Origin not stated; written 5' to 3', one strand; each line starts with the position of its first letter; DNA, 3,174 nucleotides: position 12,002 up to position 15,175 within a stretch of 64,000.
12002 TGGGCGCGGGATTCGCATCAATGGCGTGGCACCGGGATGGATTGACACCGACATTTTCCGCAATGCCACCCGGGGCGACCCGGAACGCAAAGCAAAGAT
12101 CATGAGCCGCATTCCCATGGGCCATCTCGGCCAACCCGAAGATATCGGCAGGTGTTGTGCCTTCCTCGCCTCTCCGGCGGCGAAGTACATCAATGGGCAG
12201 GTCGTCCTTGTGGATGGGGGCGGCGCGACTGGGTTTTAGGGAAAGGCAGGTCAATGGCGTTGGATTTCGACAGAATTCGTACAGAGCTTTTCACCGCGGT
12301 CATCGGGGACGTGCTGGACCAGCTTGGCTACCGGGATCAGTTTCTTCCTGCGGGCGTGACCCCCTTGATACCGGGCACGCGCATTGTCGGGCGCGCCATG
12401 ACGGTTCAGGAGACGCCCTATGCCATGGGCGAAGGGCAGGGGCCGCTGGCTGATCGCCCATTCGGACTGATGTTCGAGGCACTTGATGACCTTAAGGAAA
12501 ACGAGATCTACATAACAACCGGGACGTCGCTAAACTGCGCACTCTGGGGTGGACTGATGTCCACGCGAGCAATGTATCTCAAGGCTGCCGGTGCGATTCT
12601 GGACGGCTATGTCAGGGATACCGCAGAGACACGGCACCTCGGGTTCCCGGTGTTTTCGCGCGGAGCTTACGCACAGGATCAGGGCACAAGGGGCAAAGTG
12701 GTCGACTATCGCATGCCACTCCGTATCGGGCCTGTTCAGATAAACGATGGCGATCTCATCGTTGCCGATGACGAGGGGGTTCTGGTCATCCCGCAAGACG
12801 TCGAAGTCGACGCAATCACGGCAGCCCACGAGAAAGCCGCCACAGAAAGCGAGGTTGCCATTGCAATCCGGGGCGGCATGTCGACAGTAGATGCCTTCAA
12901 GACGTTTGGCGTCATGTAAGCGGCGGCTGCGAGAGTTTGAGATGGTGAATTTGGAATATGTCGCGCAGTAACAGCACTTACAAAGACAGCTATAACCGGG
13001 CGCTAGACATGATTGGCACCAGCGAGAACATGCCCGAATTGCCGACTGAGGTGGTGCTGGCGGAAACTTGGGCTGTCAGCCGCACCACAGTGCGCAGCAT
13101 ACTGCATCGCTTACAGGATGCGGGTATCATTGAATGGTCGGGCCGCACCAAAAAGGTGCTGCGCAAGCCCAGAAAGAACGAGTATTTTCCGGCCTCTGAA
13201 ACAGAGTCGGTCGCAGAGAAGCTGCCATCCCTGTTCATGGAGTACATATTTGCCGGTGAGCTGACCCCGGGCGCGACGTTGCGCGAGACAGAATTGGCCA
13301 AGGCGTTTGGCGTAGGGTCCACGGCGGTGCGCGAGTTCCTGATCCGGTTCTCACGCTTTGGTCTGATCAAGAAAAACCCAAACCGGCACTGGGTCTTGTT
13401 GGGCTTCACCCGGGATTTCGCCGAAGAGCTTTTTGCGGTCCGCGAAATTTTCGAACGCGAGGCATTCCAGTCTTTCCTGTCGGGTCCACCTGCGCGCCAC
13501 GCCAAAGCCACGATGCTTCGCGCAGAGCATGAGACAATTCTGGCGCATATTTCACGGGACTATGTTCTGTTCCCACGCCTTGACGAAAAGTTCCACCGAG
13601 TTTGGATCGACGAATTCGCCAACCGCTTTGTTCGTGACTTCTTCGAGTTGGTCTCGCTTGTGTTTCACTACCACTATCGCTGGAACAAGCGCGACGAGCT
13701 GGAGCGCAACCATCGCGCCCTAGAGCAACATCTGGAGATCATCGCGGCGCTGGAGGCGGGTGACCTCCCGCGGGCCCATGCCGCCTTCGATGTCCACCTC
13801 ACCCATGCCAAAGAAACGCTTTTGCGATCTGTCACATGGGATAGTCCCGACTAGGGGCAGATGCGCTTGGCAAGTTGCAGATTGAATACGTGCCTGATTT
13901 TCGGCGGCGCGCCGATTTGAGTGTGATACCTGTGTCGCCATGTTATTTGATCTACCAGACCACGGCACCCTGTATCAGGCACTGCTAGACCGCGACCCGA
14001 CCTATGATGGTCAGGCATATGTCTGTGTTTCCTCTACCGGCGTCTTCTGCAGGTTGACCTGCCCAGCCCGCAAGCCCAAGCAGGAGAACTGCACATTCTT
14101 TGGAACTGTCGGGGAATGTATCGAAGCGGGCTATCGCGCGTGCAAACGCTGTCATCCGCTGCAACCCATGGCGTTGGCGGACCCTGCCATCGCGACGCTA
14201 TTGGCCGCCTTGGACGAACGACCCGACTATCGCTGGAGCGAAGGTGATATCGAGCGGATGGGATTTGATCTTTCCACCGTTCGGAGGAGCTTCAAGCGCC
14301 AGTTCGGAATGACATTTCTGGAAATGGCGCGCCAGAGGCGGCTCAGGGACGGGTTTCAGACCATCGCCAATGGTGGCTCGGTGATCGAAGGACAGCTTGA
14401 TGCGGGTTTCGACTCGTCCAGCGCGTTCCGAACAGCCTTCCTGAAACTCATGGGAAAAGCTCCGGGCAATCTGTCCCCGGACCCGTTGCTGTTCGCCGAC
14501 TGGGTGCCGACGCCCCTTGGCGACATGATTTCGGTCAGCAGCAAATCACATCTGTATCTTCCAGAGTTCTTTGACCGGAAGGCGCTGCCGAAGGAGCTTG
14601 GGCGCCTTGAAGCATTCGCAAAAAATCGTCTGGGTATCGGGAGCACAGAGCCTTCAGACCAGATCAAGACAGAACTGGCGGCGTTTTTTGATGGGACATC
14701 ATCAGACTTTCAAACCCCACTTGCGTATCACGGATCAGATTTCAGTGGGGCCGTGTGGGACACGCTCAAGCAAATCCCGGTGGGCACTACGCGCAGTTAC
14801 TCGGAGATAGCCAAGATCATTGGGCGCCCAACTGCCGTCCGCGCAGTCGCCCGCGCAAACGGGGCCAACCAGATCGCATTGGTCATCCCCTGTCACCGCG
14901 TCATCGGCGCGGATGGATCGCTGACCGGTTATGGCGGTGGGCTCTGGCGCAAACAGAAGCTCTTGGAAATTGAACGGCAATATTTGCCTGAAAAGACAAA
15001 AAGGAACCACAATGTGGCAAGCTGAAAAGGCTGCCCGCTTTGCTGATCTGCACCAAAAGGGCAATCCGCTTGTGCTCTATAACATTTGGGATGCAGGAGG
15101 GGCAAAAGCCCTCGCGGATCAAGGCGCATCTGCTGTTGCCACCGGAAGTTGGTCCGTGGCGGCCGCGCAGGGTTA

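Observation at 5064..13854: Probable L-galactose/L-galactonate pathway variant with a split dehydratase and non-canonical downstream steps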

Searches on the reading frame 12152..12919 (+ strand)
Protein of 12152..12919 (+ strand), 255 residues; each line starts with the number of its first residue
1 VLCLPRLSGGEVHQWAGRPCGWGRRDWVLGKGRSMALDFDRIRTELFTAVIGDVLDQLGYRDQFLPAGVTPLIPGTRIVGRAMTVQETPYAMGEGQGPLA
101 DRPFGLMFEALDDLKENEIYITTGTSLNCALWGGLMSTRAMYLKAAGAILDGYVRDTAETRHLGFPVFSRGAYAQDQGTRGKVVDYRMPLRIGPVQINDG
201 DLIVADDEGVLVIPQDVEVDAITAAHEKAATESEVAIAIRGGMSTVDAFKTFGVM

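Call 3: search_protein_families(library=pfam, proteins=[window:12152-12919:+])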
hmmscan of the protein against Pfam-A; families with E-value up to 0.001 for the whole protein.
window:12152-12919:+ (255 aa): 1 family
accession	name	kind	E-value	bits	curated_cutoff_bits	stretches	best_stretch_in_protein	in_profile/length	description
PF03737.21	RraA-like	-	1.5e-33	116.6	24.5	1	48-212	1-152/152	Aldolase/RraA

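Call 4: search_protein_families(library=ncbifam, proteins=[window:12152-12919:+])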
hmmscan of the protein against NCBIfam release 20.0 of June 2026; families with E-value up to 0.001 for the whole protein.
window:12152-12919:+ (255 aa): 9 families
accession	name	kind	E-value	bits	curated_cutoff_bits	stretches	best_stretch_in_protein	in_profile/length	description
NF006093.0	PRK08245.1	subfamily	4.9e-26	91.6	208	1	46-246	17-218/240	hypothetical protein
NF004850.0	PRK06201.1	subfamily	1.3e-21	77.1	231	1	45-244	25-208/222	hypothetical protein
NF005442.0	PRK07028.1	equivalog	8e-21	74.1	593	1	58-244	244-416/430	bifunctional hexulose-6-phosphate synthase/ribonuclease regulator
NF006731.0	PRK09262.1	equivalog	4.2e-19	69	179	1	63-250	40-215/229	4-carboxy-4-hydroxy-2-oxoadipate aldolase/oxaloacetate decarboxylase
TIGR02798.1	ligK_PcmE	equivalog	1.3e-18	67.4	304.5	1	65-250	36-209/222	4-carboxy-4-hydroxy-2-oxoadipate aldolase/oxaloacetate decarboxylase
NF009399.0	PRK12764.1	equivalog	1.8e-18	66.8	444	1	47-244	280-475/501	fumarylacetoacetate hydrolase family protein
NF006875.0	PRK09372.1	equivalog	1.7e-09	37.6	136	1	117-218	58-159/161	ribonuclease E activity regulator RraA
TIGR01935.1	NOT-MenG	subfamily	3.1e-09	36.8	123.8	1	121-212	59-149/150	RraA family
NF009134.0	PRK12487.1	equivalog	3.4e-07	30.1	196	1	121-216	63-157/161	putative 4-hydroxy-4-methyl-2-oxoglutarate aldolase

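Call 9: search_solved_structures(query=window:12254-12919:+, max_evalue=0.001)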
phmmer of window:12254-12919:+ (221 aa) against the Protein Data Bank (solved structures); distinct sequences matched with E-value up to 0.001: 7.
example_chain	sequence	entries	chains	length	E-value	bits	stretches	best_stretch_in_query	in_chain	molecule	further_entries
3k4i_A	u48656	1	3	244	7.8e-24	87.8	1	12-216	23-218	uncharacterized protein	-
5ir2_A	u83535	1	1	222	1.3e-22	83.8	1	11-196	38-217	Cellulase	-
3noj_A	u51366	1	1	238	1.5e-14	57.5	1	73-216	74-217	4-carboxy-4-hydroxy-2-oxoadipate aldolase/oxaloacetate decarboxylase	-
5x15_A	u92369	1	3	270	8.1e-13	51.8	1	19-194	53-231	Putative transferase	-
2c5q_A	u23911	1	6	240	4.1e-11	46.3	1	92-196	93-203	RRAA-LIKE PROTEIN YER010C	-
1j3l_A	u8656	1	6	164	1.1e-09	41.6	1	84-181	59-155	Demethylmenaquinone Methyltransferase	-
3c8o_A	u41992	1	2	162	0.00069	22.7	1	75-184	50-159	Regulator of ribonuclease activity A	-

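Call 70: search_solved_structures(query=window:12254-12919:+, max_evalue=1e-12, show_alignments=3)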
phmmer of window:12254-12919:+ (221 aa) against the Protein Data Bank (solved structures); distinct sequences matched with E-value up to 1e-12: 4.
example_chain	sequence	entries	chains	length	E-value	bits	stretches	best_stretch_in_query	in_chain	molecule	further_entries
3k4i_A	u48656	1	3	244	7.8e-24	87.8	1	12-216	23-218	uncharacterized protein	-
5ir2_A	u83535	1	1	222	1.3e-22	83.8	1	11-196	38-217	Cellulase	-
3noj_A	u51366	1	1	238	1.5e-14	57.5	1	73-216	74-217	4-carboxy-4-hydroxy-2-oxoadipate aldolase/oxaloacetate decarboxylase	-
5x15_A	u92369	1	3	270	8.1e-13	51.8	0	19-194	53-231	Putative transferase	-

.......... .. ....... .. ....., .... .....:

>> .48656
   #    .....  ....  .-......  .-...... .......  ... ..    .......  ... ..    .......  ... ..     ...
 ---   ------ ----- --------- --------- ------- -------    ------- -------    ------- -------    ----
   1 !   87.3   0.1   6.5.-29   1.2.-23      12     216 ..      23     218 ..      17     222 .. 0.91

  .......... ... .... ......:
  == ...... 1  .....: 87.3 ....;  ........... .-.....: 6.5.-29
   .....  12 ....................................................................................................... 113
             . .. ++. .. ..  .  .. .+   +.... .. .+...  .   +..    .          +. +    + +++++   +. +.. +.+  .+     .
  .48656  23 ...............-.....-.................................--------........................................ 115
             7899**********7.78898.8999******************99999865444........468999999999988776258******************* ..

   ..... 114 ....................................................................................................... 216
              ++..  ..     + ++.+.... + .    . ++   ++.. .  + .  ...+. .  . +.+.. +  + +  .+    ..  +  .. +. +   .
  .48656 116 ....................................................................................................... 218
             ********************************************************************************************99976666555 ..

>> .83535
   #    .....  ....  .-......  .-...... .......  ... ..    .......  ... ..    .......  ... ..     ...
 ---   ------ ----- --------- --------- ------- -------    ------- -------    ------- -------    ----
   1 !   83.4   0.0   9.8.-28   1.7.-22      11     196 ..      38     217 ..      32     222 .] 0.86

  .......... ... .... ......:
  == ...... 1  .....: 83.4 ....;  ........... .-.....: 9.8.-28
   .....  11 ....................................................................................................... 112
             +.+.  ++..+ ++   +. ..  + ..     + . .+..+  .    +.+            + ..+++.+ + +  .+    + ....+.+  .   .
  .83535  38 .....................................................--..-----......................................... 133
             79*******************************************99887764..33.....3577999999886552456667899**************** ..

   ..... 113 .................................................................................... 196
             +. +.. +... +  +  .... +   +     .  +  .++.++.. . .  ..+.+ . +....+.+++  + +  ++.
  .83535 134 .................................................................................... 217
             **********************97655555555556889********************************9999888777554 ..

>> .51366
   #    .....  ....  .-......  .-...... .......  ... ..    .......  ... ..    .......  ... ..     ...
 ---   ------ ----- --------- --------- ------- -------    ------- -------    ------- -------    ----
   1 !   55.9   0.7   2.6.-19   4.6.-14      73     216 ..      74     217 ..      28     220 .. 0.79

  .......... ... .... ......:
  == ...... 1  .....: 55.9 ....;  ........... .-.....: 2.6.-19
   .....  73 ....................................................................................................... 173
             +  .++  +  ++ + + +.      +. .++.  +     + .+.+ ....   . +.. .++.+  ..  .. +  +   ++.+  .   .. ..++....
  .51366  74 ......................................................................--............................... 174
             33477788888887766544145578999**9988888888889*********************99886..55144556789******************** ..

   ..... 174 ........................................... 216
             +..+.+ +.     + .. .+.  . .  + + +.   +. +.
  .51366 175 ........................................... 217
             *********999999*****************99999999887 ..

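Call 88: find_homologous_proteins(query=window:12254-12919:+, max_evalue=1e-30)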
Query window:12254-12919:+ (221 aa): 7276 proteins with E <= 1e-30 among 8000 candidates; the best 120 are listed.
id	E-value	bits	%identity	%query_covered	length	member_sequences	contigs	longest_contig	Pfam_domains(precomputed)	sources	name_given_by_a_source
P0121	6.4e-141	485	100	100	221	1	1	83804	PF03737.22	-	-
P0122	2.8e-113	395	81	100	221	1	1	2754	PF03737.22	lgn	-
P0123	1.2e-112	393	80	100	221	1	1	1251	PF03737.22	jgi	-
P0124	6.8e-110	384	79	100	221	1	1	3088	PF03737.22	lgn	-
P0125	3.6e-109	381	78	100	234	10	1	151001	PF03737.22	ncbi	-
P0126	1.8e-106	373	78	100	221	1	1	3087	PF03737.22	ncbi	-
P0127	2.3e-106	372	77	100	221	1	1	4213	PF03737.22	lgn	-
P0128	1.1e-105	370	76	100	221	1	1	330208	PF03737.22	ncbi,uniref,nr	ncbi:RraA family protein [Roseobacter weihaiensis]|uniref:RraA family protein n=1 Tax=Roseobacter we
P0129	2.5e-101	356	75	100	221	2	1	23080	PF03737.22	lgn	-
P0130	9.4e-101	354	74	99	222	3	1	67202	PF03737.22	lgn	-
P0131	2.4e-100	353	73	100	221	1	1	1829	PF03737.22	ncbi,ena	-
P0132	9.9e-100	351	75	98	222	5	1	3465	PF03737.22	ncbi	ncbi:MAG: RraA family protein [Pseudomonadota bacterium]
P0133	3.1e-99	349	74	98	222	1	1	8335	PF03737.22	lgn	-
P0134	8.1e-98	344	75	98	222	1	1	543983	PF03737.22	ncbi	ncbi:MAG: RraA family protein [Roseibium sp.]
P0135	9.0e-98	344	75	98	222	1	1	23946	PF03737.22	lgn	-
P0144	5.7e-95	335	72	98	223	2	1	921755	PF03737.22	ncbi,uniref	ncbi:RraA family protein [Amaricoccus tamworthensis]|uniref:RraA family protein n=1 Tax=Amaricoccus 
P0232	3.0e-86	307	66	98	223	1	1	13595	PF03737.22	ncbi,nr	ncbi:MAG: RraA family protein [Sphingomonadales bacterium]|nr:RraA family protein [Sphingomonadales 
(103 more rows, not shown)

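Call 89: find_encoding_contigs(protein=P0232, flank=9000, max_places=2)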
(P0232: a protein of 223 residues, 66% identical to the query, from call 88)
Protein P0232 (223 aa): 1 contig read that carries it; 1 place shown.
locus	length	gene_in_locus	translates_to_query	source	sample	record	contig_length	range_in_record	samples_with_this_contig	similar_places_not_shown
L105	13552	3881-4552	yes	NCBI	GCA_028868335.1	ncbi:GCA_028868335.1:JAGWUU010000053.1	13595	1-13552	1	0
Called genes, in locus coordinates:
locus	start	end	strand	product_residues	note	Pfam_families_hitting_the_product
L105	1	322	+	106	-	PF00248:Aldo_ket_red (weak)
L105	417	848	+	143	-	PF05336:rhaM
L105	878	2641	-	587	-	PF01011:PQQ, PF13360:PQQ_2, PF13570:Beta-prop_ACSF4 (weak), PF13360:PQQ_2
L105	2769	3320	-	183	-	PF03729:DUF308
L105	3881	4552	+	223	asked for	PF03737:RraA-like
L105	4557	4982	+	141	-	PF05336:rhaM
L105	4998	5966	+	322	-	PF00389:2-Hacid_dh, PF02826:2-Hacid_dh_C, PF03446:NAD_binding_2 (weak)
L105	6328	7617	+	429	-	PF07690:MFS_1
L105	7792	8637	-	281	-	PF01557:FAA_hydrolase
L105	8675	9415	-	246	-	PF00106:adh_short, PF01370:Epimerase (faint), PF13561:adh_short_C2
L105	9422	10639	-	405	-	PF04295:GD_AH_second, PF20629:GD_AH_C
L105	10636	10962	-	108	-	PF08666:SAF (weak)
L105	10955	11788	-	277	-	PF04909:Amidohydro_2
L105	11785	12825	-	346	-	PF00248:Aldo_ket_red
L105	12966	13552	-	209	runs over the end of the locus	PF01614:IclR_C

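Call 90: find_encoding_contigs(protein=P0144, flank=9000, max_places=2)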
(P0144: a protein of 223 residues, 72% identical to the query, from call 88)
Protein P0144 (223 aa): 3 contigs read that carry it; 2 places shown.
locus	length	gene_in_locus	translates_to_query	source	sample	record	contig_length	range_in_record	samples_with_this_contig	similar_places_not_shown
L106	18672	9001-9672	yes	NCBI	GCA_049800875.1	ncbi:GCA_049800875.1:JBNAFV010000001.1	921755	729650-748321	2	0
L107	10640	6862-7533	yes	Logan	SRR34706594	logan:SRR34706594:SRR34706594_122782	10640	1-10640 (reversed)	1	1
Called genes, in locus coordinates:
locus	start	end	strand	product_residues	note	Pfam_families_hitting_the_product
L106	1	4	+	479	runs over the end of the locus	PF13566:DUF4130, PF03167:UDG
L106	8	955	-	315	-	PF10005:Zn_ribbon_DZR_6 (weak), PF15887:Peptidase_Mx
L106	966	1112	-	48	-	-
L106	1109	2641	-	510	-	PF00199:Catalase, PF06628:Catalase-rel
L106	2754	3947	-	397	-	PF04295:GD_AH_second, PF20629:GD_AH_C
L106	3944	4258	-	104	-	PF08666:SAF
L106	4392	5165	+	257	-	PF13476:AAA_23 (faint), PF00005:ABC_tran, PF02463:SMC_N, PF09818:ABC_ATPase (faint), PF13304:AAA_21 (weak)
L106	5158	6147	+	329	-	PF02653:BPD_transp_2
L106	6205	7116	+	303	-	PF00532:Peripla_BP_1, PF13407:Peripla_BP_4, PF13377:Peripla_BP_3 (weak)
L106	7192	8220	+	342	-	PF08240:ADH_N, PF16912:Glu_dehyd_C, PF01262:AlaDh_PNT_C (faint), PF00107:ADH_zinc_N, PF13602:ADH_zinc_N_2 (weak)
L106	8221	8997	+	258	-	PF23441:SDR, PF00106:adh_short, PF08659:KR, PF13561:adh_short_C2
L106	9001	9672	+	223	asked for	PF03737:RraA-like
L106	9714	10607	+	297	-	PF02002:TFIIE_alpha (faint), PF00392:GntR (weak), PF07729:FCD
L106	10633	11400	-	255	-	PF00106:adh_short, PF01370:Epimerase (weak), PF08659:KR, PF13561:adh_short_C2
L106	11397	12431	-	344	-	PF08240:ADH_N, PF16912:Glu_dehyd_C, PF00107:ADH_zinc_N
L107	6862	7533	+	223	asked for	PF03737:RraA-like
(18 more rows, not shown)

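Call 91: find_encoding_contigs(protein=P0134, flank=9000, max_places=2)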
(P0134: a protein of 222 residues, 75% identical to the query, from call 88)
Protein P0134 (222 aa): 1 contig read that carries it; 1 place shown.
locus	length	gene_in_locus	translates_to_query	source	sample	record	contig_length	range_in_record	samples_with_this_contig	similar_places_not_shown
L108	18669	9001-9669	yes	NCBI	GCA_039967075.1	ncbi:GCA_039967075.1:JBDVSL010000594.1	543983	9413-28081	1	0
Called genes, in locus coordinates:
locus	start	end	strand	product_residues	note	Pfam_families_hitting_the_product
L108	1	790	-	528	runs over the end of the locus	PF01145:Band_7 (weak), PF15975:Flot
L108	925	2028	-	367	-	PF13433:Peripla_BP_5, PF13458:Peripla_BP_6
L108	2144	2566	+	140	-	PF12802:MarR_2, PF01047:MarR, PF13412:HTH_24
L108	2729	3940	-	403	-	PF04295:GD_AH_second, PF20629:GD_AH_C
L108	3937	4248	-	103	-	-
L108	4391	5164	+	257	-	PF00005:ABC_tran, PF02463:SMC_N (faint), PF09818:ABC_ATPase (faint), PF13304:AAA_21 (weak)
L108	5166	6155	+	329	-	PF02653:BPD_transp_2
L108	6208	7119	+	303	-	PF13377:Peripla_BP_3 (faint), PF00532:Peripla_BP_1, PF13407:Peripla_BP_4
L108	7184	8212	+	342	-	PF08240:ADH_N, PF16912:Glu_dehyd_C, PF00107:ADH_zinc_N, PF13602:ADH_zinc_N_2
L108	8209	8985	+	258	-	PF23441:SDR (weak), PF00106:adh_short, PF08659:KR, PF13561:adh_short_C2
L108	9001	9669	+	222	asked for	PF03737:RraA-like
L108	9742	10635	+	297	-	PF00392:GntR, PF07729:FCD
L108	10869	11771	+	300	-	PF02082:Rrf2 (faint), PF00392:GntR, PF07729:FCD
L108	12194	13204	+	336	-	PF00356:LacI, PF00532:Peripla_BP_1, PF13377:Peripla_BP_3, PF13407:Peripla_BP_4 (weak)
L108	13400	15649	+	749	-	PF02837:Glyco_hydro_2_N, PF00703:Glyco_hydro_2, PF02836:Glyco_hydro_2_C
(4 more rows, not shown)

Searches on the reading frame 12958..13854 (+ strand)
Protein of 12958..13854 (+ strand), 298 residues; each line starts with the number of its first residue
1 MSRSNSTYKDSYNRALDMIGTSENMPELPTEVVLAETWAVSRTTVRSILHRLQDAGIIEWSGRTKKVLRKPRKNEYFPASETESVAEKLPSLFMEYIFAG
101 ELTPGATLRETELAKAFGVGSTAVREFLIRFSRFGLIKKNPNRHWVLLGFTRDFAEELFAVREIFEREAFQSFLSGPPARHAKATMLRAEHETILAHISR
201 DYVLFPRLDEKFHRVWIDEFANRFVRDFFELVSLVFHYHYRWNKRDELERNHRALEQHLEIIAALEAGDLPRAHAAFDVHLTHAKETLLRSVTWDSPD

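Call 3: search_protein_families(library=pfam, proteins=[window:12958-13854:+])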
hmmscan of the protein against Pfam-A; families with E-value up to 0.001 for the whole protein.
window:12958-13854:+ (298 aa): 8 families
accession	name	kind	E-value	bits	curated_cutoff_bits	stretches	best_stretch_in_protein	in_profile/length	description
PF00392.27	GntR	-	1.6e-15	56.9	27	2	96-142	12-59/64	Bacterial regulatory proteins, gntR family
PF07729.17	FCD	-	3.7e-11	43.9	24.3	1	157-282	1-124/125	FCD domain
PF13545.12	HTH_Crp_2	-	1.4e-06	28.6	27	0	33-64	27-58/70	Crp-like helix-turn-helix domain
PF04703.18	FaeA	-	0.00021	22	20.7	0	105-144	13-52/62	FaeA-like protein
PF09339.16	HTH_IclR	-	0.00072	19.7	22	0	34-60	24-50/52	IclR helix-turn-helix domain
PF07848.18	PaaX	-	0.00079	20.1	24.8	0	112-139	28-55/70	PaaX-like protein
PF01325.25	Fe_dep_repress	-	0.00088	19.9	26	0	108-144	23-59/60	Iron dependent repressor, N-terminal DNA binding domain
PF01978.25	TrmB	-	0.00091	19.5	25.6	0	34-67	28-61/68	Sugar-specific transcriptional regulator TrmB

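Call 4: search_protein_families(library=ncbifam, proteins=[window:12958-13854:+])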
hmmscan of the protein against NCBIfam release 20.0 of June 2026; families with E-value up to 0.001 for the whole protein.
window:12958-13854:+ (298 aa): 12 families
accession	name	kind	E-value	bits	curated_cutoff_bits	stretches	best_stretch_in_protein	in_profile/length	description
TIGR03338.1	phnR_burk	equivalog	3.9e-15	56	271.5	1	95-286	22-211/212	phosphonate utilization associated transcriptional regulator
NF003011.0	PRK03837.1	subfamily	1e-14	54.7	260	1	199-287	145-232/241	transcriptional regulator NanR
NF007741.0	PRK10421.1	equivalog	1.3e-08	34.6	311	0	27-58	30-61/262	transcriptional regulator LldR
TIGR02404.1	trehalos_R_Bsub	equivalog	4e-08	33.2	211.95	1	27-88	23-83/233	trehalose operon repressor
NF003444.0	PRK04984.1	equivalog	1.9e-07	30.9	189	0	27-58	30-61/239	fatty acid metabolism transcriptional regulator FadR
TIGR02325.1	C_P_lyase_phnF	equivalog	8.2e-07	28.8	156.8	1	23-60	27-64/238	phosphonate metabolism transcriptional regulator PhnF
TIGR02018.2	his_ut_repres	equivalog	8.7e-07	28.5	220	1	27-63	22-58/226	histidine utilization transcriptional repressor HutC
TIGR02812.1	fadR_gamma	equivalog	8.9e-07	28.8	249.2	0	93-137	15-60/235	fatty acid metabolism transcriptional regulator FadR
NF008273.0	PRK11050.1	equivalog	4.3e-06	26.5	153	0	104-158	51-105/156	manganese-binding transcriptional regulator MntR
NF007001.0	PRK09464.1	equivalog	2.3e-05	24.2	330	0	95-138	21-65/254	pyruvate dehydrogenase complex transcriptional repressor PdhR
NF007292.0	PRK09764.1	equivalog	2.9e-05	23.4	281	0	27-60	28-61/240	GntR family transcriptional regulator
TIGR03337.1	phnR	equivalog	9e-05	22.3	296.75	0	26-63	23-60/231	phosphonate utilization transcriptional regulator PhnR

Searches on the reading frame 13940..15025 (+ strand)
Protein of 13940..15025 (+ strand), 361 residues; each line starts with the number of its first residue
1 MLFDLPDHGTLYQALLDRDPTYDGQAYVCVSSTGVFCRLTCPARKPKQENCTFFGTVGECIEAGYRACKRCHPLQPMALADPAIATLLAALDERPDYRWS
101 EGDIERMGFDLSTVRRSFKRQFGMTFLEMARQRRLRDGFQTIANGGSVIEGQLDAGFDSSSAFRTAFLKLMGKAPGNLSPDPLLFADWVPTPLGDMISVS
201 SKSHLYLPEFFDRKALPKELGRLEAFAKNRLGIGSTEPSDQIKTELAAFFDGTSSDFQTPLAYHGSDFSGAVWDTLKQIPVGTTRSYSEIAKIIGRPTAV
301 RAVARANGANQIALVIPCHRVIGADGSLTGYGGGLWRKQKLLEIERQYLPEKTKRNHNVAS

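Call 5: search_protein_families(library=pfam, proteins=[window:13940-15025:+])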
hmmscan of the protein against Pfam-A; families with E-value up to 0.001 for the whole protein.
window:13940-15025:+ (361 aa): 4 families
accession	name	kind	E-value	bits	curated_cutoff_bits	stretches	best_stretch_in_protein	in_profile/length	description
PF01035.26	DNA_binding_1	-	6e-33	113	27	1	267-346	1-80/81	6-O-methylguanine DNA methyltransferase, DNA binding domain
PF02805.21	Ada_Zn_binding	-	4.7e-28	97.4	23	1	11-73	2-64/65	Metal binding domain of Ada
PF12833.13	HTH_18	-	3.9e-12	46.7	33.6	1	106-177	4-76/80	Helix-turn-helix domain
PF00165.29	HTH_AraC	-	4.6e-05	23.9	26.6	0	108-128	19-39/42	Bacterial regulatory helix-turn-helix proteins, AraC family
